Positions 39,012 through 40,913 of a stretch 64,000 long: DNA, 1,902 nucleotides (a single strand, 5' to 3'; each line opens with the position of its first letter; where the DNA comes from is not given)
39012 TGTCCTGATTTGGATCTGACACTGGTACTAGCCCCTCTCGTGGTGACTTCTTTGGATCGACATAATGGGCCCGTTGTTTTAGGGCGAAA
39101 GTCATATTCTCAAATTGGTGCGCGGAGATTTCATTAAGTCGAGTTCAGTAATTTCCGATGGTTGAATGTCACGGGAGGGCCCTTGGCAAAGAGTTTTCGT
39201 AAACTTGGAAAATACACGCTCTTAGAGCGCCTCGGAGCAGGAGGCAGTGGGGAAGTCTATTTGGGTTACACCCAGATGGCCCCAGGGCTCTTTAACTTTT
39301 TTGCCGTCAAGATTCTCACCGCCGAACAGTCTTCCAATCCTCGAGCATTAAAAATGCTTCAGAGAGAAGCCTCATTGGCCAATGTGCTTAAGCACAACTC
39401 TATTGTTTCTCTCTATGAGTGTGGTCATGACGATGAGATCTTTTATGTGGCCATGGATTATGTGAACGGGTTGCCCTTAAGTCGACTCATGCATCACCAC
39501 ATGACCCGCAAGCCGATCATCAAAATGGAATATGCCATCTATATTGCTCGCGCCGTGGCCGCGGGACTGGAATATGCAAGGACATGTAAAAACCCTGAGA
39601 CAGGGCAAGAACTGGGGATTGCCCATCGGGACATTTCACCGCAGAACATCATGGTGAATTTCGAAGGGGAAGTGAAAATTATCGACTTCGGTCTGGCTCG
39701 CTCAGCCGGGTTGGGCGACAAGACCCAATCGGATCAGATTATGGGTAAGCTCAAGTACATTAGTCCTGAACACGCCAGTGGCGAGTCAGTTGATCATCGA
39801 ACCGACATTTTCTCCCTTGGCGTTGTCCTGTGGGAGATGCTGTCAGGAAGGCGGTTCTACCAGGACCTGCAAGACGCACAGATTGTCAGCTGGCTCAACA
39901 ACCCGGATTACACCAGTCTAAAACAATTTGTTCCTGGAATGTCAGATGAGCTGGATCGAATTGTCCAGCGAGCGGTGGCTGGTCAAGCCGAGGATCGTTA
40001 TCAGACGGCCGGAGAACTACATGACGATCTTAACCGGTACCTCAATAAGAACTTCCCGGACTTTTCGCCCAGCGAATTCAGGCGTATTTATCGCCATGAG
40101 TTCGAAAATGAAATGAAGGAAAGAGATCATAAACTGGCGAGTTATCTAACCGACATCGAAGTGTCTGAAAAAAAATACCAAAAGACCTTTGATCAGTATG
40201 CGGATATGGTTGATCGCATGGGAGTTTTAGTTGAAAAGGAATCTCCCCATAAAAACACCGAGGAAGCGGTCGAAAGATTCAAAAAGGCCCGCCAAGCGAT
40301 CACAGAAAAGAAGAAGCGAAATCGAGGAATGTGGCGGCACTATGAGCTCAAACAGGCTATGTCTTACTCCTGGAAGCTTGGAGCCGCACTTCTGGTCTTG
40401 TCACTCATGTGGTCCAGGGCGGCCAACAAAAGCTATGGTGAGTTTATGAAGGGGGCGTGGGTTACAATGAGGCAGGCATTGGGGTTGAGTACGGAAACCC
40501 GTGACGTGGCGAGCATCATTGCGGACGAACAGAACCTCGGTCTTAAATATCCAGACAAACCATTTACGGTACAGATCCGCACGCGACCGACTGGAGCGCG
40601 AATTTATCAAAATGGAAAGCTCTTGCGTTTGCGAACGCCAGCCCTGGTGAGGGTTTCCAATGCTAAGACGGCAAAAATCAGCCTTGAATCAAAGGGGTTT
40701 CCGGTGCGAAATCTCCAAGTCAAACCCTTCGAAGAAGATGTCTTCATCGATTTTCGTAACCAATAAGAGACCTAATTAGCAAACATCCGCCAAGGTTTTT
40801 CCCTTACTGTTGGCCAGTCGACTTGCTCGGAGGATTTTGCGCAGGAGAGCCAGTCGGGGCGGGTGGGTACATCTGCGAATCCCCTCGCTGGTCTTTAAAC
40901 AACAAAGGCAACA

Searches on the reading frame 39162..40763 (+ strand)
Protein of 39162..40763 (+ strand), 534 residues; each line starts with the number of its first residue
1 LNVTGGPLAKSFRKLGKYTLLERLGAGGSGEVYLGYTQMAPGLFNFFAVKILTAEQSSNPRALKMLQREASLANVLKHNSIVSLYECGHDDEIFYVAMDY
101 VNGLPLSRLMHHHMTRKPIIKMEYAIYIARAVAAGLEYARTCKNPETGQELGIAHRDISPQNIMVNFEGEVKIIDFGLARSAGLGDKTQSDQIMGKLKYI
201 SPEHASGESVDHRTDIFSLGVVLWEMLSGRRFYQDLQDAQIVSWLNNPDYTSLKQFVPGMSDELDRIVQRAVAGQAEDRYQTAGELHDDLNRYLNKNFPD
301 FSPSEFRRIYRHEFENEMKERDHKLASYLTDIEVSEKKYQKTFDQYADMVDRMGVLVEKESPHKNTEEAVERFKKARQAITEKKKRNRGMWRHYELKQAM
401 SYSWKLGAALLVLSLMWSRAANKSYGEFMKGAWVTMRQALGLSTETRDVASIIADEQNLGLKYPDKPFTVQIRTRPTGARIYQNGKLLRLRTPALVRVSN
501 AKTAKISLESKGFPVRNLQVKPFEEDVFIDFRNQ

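Call 85: search_protein_families(library=pfam, proteins=[window:39162-40763:+], max_evalue=0.001)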
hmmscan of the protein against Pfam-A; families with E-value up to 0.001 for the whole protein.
window:39162-40763:+ (534 aa): 3 families
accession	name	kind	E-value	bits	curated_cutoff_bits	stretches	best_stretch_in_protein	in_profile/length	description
PF00069.31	Pkinase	-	5.1e-39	134.7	31.7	1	18-280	1-252/263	Protein kinase domain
PF07714.23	PK_Tyr_Ser-Thr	-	3e-33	115.7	23.1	1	20-281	3-250/258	Protein tyrosine and serine/threonine kinase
PF01636.29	APH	-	0.00015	22.1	23.2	0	144-180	161-198/239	Phosphotransferase enzyme family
